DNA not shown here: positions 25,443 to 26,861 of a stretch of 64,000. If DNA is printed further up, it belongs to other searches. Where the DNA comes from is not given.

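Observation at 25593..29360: LuxE-like / LuxC-like / Fe-ADH triad: a fatty acid to aldehyde to alcohol module in a non-luminous context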

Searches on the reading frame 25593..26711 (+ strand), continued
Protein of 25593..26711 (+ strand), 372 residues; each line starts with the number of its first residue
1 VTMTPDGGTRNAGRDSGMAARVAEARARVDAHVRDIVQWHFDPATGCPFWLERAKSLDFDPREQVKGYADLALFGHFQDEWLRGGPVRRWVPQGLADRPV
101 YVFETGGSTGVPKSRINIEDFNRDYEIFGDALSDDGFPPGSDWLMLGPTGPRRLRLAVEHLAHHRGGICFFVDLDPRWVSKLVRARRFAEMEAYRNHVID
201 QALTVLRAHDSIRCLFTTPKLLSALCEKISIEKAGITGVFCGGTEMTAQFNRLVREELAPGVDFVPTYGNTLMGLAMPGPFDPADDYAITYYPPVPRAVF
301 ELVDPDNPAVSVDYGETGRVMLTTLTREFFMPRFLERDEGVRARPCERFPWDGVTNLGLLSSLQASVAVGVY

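Call 58: search_protein_families(library=ncbifam, proteins=[L004:8905-9987:+, L005:9956-11014:+, L006:8926-10008:+, L005:11020-12387:+, L006:10011-11414:+], max_evalue=0.01)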
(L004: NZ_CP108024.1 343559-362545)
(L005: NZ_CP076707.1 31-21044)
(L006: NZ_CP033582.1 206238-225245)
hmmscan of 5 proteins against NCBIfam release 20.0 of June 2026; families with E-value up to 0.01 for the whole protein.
L004:8905-9987:+ (361 aa): 2 families
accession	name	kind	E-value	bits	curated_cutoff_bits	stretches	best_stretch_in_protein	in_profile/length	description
TIGR01733.1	AA-adenyl-dom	subfamily_domain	3.2e-05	22.9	317.4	1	177-308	183-320/409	amino acid adenylation domain-containing protein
TIGR02155.1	PA_CoA_ligase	equivalog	4.6e-05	22.1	646.3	1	41-161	28-146/422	phenylacetate--CoA ligase PaaK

L005:9956-11014:+ (353 aa): 5 families
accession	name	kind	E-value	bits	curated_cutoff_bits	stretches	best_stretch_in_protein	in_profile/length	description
NF045666.1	DVU1553_fam_AMP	equivalog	2.2e-06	27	300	1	159-309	152-296/331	DVU_1553 family AMP-dependent CoA ligase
TIGR02155.1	PA_CoA_ligase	equivalog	0.00049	18.7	646.3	0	245-310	221-286/422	phenylacetate--CoA ligase PaaK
NF041878.1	paak_haloarch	equivalog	0.00091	17.9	700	0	249-309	232-290/427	phenylacetate--CoA ligase PaaK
TIGR01733.1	AA-adenyl-dom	subfamily_domain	0.0011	17.9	317.4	0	179-252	202-271/409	amino acid adenylation domain-containing protein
NF006754.0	PRK09274.1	equivalog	0.0095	14.1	478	0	187-254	261-328/555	fatty acid CoA ligase family protein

L006:8926-10008:+ (361 aa): 1 family
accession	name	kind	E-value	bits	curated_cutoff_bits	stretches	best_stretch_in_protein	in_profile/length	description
NF045666.1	DVU1553_fam_AMP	equivalog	0.0011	18.1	300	0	193-315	178-294/331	DVU_1553 family AMP-dependent CoA ligase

L005:11020-12387:+ (456 aa): 6 families
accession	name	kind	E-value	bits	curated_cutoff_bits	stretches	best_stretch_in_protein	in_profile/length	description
NF052251.1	LCFA_red_LuxC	equivalog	9.9e-05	21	750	1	160-307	150-311/478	long-chain-fatty-acyl-CoA reductase LuxC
TIGR01722.1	MMSDH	subfamily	0.00017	20.4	448.5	1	156-309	141-304/477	CoA-acylating methylmalonate-semialdehyde dehydrogenase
NF002852.0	PRK03137.1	subfamily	0.0024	16.8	648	0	173-297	195-334/514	L-glutamate gamma-semialdehyde dehydrogenase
TIGR03250.1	PhnAcAld_DH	equivalog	0.0032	16.2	635.65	1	167-293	158-290/472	phosphonoacetaldehyde dehydrogenase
NF047625.1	AcylSulfactDhSauS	equivalog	0.0064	15.3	600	1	212-297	172-258/464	acylating sulfoacetaldehyde dehydrogenase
NF052305.1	DioxValDhHalo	equivalog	0.0086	15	750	0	172-297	164-298/483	2,5-dioxovalerate dehydrogenase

L006:10011-11414:+ (468 aa): 21 families
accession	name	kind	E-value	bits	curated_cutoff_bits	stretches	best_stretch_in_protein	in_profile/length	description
TIGR01722.1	MMSDH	subfamily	2.9e-07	29.5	448.5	1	145-319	134-315/477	CoA-acylating methylmalonate-semialdehyde dehydrogenase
TIGR02299.1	HpaE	equivalog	1.5e-06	27.1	638.35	1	126-394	116-393/488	5-carboxymethyl-2-hydroxymuconate semialdehyde dehydrogenase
NF008869.0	PRK11904.1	equivalog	4.6e-06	24.7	747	1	148-241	686-782/1042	bifunctional proline dehydrogenase/L-glutamate gamma-semialdehyde dehydrogenase PutA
NF006916.0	PRK09407.1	equivalog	7.2e-06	24.9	521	1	144-232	153-242/526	succinic semialdehyde dehydrogenase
NF006992.0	PRK09457.1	subfamily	7.2e-06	24.9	514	1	148-240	135-229/487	succinylglutamate-semialdehyde dehydrogenase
NF052305.1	DioxValDhHalo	equivalog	1.3e-05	24.4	750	1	111-228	105-224/483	2,5-dioxovalerate dehydrogenase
NF045736.1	PaDhStyDRhodo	equivalog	1.4e-05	23.9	800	1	138-225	135-223/479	phenylacetaldehyde dehydrogenase StyD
TIGR01804.1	BADH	equivalog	2e-05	23.3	668.6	1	118-228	105-216/467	betaine-aldehyde dehydrogenase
TIGR01237.1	D1pyr5carbox2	equivalog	2.3e-05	23.4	659.65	1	134-228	154-250/511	L-glutamate gamma-semialdehyde dehydrogenase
NF007352.0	PRK09847.1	equivalog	3.8e-05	22.4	850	1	147-226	157-238/495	aldehyde dehydrogenase PuuC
TIGR03250.1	PhnAcAld_DH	equivalog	7.7e-05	21.5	635.65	1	143-248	134-248/472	phosphonoacetaldehyde dehydrogenase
TIGR03240.1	arg_catab_astD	equivalog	7.9e-05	21.6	579.3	1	151-241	135-228/484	succinylglutamate-semialdehyde dehydrogenase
NF002852.0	PRK03137.1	subfamily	8.9e-05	21.5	648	1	153-227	176-253/514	L-glutamate gamma-semialdehyde dehydrogenase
NF045735.1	PaDhStyDPseudo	equivalog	0.00015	20.6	850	1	144-222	143-223/483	phenylacetaldehyde dehydrogenase StyD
NF010000.0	PRK13473.1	subfamily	0.00021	20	615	1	151-228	141-220/475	aminobutyraldehyde dehydrogenase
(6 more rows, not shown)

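Call 62: search_protein_families(library=pfam, proteins=[L043:11213-13525:+, L043:13426-14031:+, L045:11049-13121:+, L045:13125-13763:+, L045:8273-9469:+, L045:9523-9954:+, L082:8820-9854:-, L082:11051-11926:-, L082:7373-8815:+, L045:7417-8157:+], max_evalue=0.0001)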
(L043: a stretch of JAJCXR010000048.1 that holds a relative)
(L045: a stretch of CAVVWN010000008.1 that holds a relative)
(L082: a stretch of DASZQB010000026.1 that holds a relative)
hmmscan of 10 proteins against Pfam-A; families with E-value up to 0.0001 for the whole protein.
L043:11213-13525:+ (770 aa): 3 families
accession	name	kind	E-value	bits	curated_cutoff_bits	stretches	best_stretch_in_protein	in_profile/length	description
PF00069.31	Pkinase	-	1.4e-52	179.1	31.7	1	25-271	1-253/263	Protein kinase domain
PF07714.23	PK_Tyr_Ser-Thr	-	1.8e-36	126.2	23.1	1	27-269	3-248/258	Protein tyrosine and serine/threonine kinase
PF01636.29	APH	-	5e-06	26.9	23.2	0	136-172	161-199/239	Phosphotransferase enzyme family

L043:13426-14031:+ (201 aa): 0 families

L045:11049-13121:+ (690 aa): 0 families

L045:13125-13763:+ (212 aa): 1 family
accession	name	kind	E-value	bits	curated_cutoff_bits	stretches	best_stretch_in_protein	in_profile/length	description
PF05995.18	CDO_I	-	1.3e-09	38.2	23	1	69-193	47-167/170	Cysteine dioxygenase type I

L045:8273-9469:+ (398 aa): 1 family
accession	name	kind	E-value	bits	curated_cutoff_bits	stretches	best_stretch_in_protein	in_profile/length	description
PF20511.4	PMI_typeI_cat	-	4.4e-32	111.6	22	1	5-151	4-142/143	Phosphomannose isomerase type I, catalytic domain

L045:9523-9954:+ (143 aa): 1 family
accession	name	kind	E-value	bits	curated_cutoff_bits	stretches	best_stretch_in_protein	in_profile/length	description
PF12200.13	DUF3597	-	2.1e-42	145.1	29.8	1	13-138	1-127/127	Domain of unknown function (DUF3597)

L082:8820-9854:- (344 aa): 2 families
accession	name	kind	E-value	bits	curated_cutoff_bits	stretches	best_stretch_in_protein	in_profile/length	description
PF01795.25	Methyltransf_5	-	2.5e-61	208.3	27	1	51-341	3-306/309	MraW methylase family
PF01728.25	FtsJ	-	5.7e-06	26.8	24.1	1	59-157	11-110/181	FtsJ-like methyltransferase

L082:11051-11926:- (291 aa): 5 families
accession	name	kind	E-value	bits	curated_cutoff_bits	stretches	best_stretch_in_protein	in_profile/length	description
PF04321.23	RmlD_sub_bind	-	1.9e-70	237.7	27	1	1-286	1-285/287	RmlD substrate binding domain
PF01370.27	Epimerase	-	6.6e-21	75.2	20.9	1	3-168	1-195/240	NAD dependent epimerase/dehydratase family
PF16363.11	GDP_Man_Dehyd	-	3.2e-11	43.7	27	1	27-130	52-159/332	GDP-mannose 4,6 dehydratase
PF07993.18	NAD_binding_4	-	8.3e-06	25.6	20.1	1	48-152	86-209/258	Male sterility protein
PF02719.21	Polysacc_synt_2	-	5.1e-05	23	20.2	0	35-102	62-130/293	Polysaccharide biosynthesis protein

L082:7373-8815:+ (480 aa): 1 family
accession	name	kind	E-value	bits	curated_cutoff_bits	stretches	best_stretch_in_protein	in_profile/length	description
PF07394.17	DUF1501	-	5.8e-137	457.4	27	1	71-479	1-390/390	Protein of unknown function (DUF1501)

L045:7417-8157:+ (246 aa): 1 family
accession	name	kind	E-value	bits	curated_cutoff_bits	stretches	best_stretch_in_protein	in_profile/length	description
PF06468.19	Spond_N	-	1.8e-45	155.9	24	1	55-224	1-173/194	Spondin_N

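Call 68: search_protein_families(library=ncbifam, proteins=[L019:16273-18411:+, L002:17519-19666:+, L001:17625-19808:+, L001:16306-17628:+, L002:16237-17457:+, L002:8060-9925:+, L002:5254-8070:+], max_evalue=0.00001)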
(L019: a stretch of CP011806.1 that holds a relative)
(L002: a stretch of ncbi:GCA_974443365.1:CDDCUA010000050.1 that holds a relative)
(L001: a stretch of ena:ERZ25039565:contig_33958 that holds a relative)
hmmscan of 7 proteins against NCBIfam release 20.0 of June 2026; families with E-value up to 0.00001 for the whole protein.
L019:16273-18411:+ (712 aa): 14 families
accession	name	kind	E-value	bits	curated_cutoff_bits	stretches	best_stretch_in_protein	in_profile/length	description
TIGR01783.1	TonB-siderophor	subfamily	8.2e-70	236.2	223.5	1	65-697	2-638/649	TonB-dependent siderophore receptor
NF007465.0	PRK10044.1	equivalog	2e-46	158.5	803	1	57-683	71-701/726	ferrichrome porin FhuA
NF010650.0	PRK14049.1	equivalog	8.8e-45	153.1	904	1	43-667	60-683/729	ferrioxamine B receptor precursor protein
NF010651.0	PRK14050.1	equivalog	2.9e-43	148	884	1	47-684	61-706/730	TonB-dependent siderophore receptor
NF007349.0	PRK09840.1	equivalog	2.5e-42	144.8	686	2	65-457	71-473/760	catecholate siderophore receptor Fiu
NF047944.1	FoxamRcptFoxA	equivalog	2.1e-33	115.5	1300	1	56-683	45-672/697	ferrioxamine B receptor FoxA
NF049960.1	siderphRecptFauA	equivalog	7.1e-25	87.5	900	1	48-545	60-558/727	TonB-dependent alcaligin siderophore receptor FauA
NF007447.0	PRK10003.1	equivalog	9.5e-19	67.2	666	2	47-251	61-267/727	ferric-rhodotorulic acid/ferric-coprogen receptor FhuE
TIGR01785.1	TonB-hemin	subfamily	4.6e-18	65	316.85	1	62-185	15-142/677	TonB-dependent heme/hemoglobin receptor family protein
TIGR01786.1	TonB-hemlactrns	subfamily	1.1e-14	53.7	323.75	1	423-499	384-465/719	TonB-dependent hemoglobin/transferrin/lactoferrin family receptor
TIGR01779.1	TonB-B12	equivalog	4.2e-14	52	599.7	1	77-220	57-203/614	TonB-dependent vitamin B12 receptor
NF041535.1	TonB_rec_PqqU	equivalog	8.7e-13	47.4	1200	1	58-262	9-226/676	TonB-dependent receptor PqqU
NF041676.1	FecA_OM_dicitr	equivalog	5.3e-10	37.9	1100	1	432-687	479-750/773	TonB-dependent Fe(3+) dicitrate receptor FecA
TIGR04056.1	OMP_RagA_SusC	subfamily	1.6e-09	36.7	368.25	1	67-155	96-193/981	SusC/RagA family TonB-linked outer membrane protein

L002:17519-19666:+ (715 aa): 12 families
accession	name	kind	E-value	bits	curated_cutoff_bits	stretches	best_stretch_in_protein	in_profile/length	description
TIGR01783.1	TonB-siderophor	subfamily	8.2e-65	219.7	223.5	1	76-693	11-626/649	TonB-dependent siderophore receptor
NF007349.0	PRK09840.1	equivalog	6.8e-46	156.6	686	1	50-689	54-735/760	catecholate siderophore receptor Fiu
NF010650.0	PRK14049.1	equivalog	8.3e-46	156.5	904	1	48-678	63-696/729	ferrioxamine B receptor precursor protein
NF010651.0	PRK14050.1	equivalog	1.2e-39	136.1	884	1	51-689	63-706/730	TonB-dependent siderophore receptor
NF007465.0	PRK10044.1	equivalog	5.9e-37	127.2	803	1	46-688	57-701/726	ferrichrome porin FhuA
NF047944.1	FoxamRcptFoxA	equivalog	3.7e-26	91.6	1300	1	54-689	41-673/697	ferrioxamine B receptor FoxA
TIGR01785.1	TonB-hemin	subfamily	3.7e-24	85.1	316.85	2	56-207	7-166/677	TonB-dependent heme/hemoglobin receptor family protein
TIGR01786.1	TonB-hemlactrns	subfamily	1.5e-17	63.2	323.75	2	415-502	384-467/719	TonB-dependent hemoglobin/transferrin/lactoferrin family receptor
NF049960.1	siderphRecptFauA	equivalog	2.2e-16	59.4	900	2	54-230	64-245/727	TonB-dependent alcaligin siderophore receptor FauA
NF041535.1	TonB_rec_PqqU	equivalog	3.1e-16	58.8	1200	1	76-300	26-265/676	TonB-dependent receptor PqqU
NF007447.0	PRK10003.1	equivalog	1.9e-14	52.9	666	1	54-563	66-577/727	ferric-rhodotorulic acid/ferric-coprogen receptor FhuE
NF049944.1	TonB_dep_PUIUD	equivalog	8.6e-07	27.7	850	0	138-294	141-293/686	TonB-dependent receptor, PUIUD motif-type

L001:17625-19808:+ (727 aa): 20 families
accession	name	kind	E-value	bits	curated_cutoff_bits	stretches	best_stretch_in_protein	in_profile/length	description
TIGR01783.1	TonB-siderophor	subfamily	6.7e-75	253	223.5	1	73-709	2-634/649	TonB-dependent siderophore receptor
NF007349.0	PRK09840.1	equivalog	9.3e-46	156.2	686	1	44-698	41-733/760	catecholate siderophore receptor Fiu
NF010650.0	PRK14049.1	equivalog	4.4e-43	147.5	904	2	44-241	56-257/729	ferrioxamine B receptor precursor protein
NF010651.0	PRK14050.1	equivalog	1.8e-42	145.4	884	2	382-702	392-708/730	TonB-dependent siderophore receptor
NF007465.0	PRK10044.1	equivalog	3.7e-36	124.6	803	1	61-705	67-707/726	ferrichrome porin FhuA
NF047944.1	FoxamRcptFoxA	equivalog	2e-28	99.1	1300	1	60-699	41-672/697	ferrioxamine B receptor FoxA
NF049960.1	siderphRecptFauA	equivalog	5.2e-24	84.7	900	2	50-232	54-242/727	TonB-dependent alcaligin siderophore receptor FauA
TIGR01785.1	TonB-hemin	subfamily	4.1e-22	78.4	316.85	1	62-177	7-132/677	TonB-dependent heme/hemoglobin receptor family protein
NF007447.0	PRK10003.1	equivalog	2.2e-19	69.2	666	2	438-565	446-573/727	ferric-rhodotorulic acid/ferric-coprogen receptor FhuE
TIGR01786.1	TonB-hemlactrns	subfamily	1.3e-18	66.7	323.75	2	439-513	389-467/719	TonB-dependent hemoglobin/transferrin/lactoferrin family receptor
NF041535.1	TonB_rec_PqqU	equivalog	2.5e-16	59.1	1200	2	70-224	13-185/676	TonB-dependent receptor PqqU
NF053590.1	TonB_dep_TOL0244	equivalog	4.8e-12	45.3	645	1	64-188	19-154/604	TOL_0244 family TonB-dependent receptor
TIGR01779.1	TonB-B12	equivalog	2.2e-08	33.1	599.7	1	70-183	42-163/614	TonB-dependent vitamin B12 receptor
TIGR04056.1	OMP_RagA_SusC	subfamily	2.9e-08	32.5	368.25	0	75-162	96-192/981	SusC/RagA family TonB-linked outer membrane protein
NF010010.0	PRK13483.1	equivalog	9.2e-08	30.5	927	1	70-176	47-166/660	ligand-gated channel protein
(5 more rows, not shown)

L001:16306-17628:+ (440 aa): 0 families

L002:16237-17457:+ (406 aa): 4 families
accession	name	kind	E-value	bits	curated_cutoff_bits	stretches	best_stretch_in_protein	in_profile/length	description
TIGR03300.1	assembly_YfgL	equivalog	6.8e-18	64.5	285.2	1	106-247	40-171/377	outer membrane protein assembly factor BamB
TIGR04528.1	acido_non_PQQ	subfamily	2.5e-11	43.1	650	0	57-141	412-491/493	acido-empty-quinoprotein group A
NF008351.0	PRK11138.1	equivalog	5.3e-11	41.6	423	1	78-394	69-382/394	outer membrane protein assembly factor BamB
TIGR03075.1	PQQ_enz_alc_DH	subfamily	8.2e-08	31.3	480.05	0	126-204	120-197/530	PQQ-dependent dehydrogenase, methanol/ethanol family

L002:8060-9925:+ (621 aa): 0 families

L002:5254-8070:+ (938 aa): 1 family
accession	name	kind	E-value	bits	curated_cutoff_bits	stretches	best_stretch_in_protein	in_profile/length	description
NF040886.1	cyt_C_like_Sec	equivalog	5.3e-09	35.2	250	0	225-288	40-113/423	multiheme c-type cytochrome (seleno)protein ExtKL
